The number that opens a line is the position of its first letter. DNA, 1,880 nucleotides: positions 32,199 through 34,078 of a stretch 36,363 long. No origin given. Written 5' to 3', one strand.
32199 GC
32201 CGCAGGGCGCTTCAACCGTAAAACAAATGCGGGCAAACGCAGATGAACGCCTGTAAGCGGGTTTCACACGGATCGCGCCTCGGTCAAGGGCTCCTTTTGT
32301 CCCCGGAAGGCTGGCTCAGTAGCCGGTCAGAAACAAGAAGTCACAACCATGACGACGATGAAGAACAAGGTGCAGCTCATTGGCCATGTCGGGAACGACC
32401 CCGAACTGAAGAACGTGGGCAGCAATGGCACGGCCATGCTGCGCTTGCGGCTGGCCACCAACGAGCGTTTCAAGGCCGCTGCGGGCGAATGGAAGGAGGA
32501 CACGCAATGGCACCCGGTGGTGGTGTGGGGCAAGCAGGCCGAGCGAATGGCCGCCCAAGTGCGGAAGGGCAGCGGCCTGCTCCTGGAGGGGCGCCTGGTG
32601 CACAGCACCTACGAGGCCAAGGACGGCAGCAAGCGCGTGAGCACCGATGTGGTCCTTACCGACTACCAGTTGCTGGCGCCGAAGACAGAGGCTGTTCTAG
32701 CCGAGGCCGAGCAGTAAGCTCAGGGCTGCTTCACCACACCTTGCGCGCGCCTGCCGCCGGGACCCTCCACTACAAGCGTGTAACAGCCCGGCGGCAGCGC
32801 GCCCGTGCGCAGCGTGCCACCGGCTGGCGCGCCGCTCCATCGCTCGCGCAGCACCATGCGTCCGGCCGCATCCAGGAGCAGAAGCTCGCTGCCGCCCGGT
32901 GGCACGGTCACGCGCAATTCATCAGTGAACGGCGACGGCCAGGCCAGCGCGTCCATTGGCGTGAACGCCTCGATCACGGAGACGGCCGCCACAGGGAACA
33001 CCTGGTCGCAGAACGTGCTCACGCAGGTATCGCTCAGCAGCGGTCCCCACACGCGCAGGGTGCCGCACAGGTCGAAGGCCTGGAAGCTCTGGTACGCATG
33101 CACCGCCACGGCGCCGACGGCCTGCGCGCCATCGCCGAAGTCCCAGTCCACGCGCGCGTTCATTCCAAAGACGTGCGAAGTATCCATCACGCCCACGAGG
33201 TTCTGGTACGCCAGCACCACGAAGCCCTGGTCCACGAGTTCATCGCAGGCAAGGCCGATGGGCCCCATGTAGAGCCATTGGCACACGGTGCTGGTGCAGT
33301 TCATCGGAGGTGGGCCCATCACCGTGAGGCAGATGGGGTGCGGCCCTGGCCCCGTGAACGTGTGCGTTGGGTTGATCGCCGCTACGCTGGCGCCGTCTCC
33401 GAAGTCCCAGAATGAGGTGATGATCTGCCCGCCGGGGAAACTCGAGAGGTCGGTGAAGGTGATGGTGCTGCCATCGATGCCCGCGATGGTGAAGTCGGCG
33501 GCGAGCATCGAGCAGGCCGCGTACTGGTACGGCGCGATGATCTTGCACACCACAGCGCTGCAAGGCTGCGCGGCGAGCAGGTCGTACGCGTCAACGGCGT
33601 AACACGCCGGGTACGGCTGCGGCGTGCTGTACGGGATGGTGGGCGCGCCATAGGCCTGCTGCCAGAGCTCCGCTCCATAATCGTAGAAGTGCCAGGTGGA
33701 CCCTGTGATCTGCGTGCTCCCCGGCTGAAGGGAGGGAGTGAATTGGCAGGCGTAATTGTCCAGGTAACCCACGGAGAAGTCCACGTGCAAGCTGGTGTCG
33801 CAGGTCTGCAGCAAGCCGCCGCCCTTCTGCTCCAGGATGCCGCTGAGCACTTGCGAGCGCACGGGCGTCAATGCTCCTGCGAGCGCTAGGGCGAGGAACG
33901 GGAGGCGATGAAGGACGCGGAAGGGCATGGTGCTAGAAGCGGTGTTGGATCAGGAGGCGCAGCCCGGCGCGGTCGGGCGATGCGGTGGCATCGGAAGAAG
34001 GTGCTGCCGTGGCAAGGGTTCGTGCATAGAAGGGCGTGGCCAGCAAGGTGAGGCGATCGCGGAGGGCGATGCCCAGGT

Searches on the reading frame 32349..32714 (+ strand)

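Call 96: search_protein_families(library=pfam, proteins=[window:32349-32714:+], max_evalue=0.001)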
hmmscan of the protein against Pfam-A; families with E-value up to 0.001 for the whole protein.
window:32349-32714:+ (122 aa): 1 family
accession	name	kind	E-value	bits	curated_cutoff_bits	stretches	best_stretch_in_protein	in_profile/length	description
PF00436.31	SSB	-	4.2e-29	101.1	26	1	6-109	2-104/104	Single-strand binding protein family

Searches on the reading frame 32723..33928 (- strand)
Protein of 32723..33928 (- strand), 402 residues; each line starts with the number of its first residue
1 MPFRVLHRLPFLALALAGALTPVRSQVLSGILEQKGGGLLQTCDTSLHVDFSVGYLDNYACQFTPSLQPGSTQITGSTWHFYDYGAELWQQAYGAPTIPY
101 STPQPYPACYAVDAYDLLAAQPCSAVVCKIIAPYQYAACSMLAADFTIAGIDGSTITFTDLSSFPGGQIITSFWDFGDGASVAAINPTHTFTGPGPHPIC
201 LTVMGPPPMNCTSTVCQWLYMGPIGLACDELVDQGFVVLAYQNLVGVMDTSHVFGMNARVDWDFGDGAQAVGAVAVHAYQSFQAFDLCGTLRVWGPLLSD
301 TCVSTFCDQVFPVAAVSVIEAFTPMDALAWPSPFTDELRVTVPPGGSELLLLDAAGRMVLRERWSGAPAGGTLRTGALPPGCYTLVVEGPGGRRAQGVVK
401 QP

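Call 96: search_protein_families(library=pfam, proteins=[window:32723-33928:-], max_evalue=0.001)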
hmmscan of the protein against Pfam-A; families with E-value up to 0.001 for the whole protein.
window:32723-33928:- (402 aa): 2 families
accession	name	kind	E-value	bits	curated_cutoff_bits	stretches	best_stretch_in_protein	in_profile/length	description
PF18911.6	PKD_4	-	4.4e-17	62.3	27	1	151-204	15-69/85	PKD domain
PF00801.26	PKD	-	1.5e-10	41.4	23.5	1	152-205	13-67/80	PKD domain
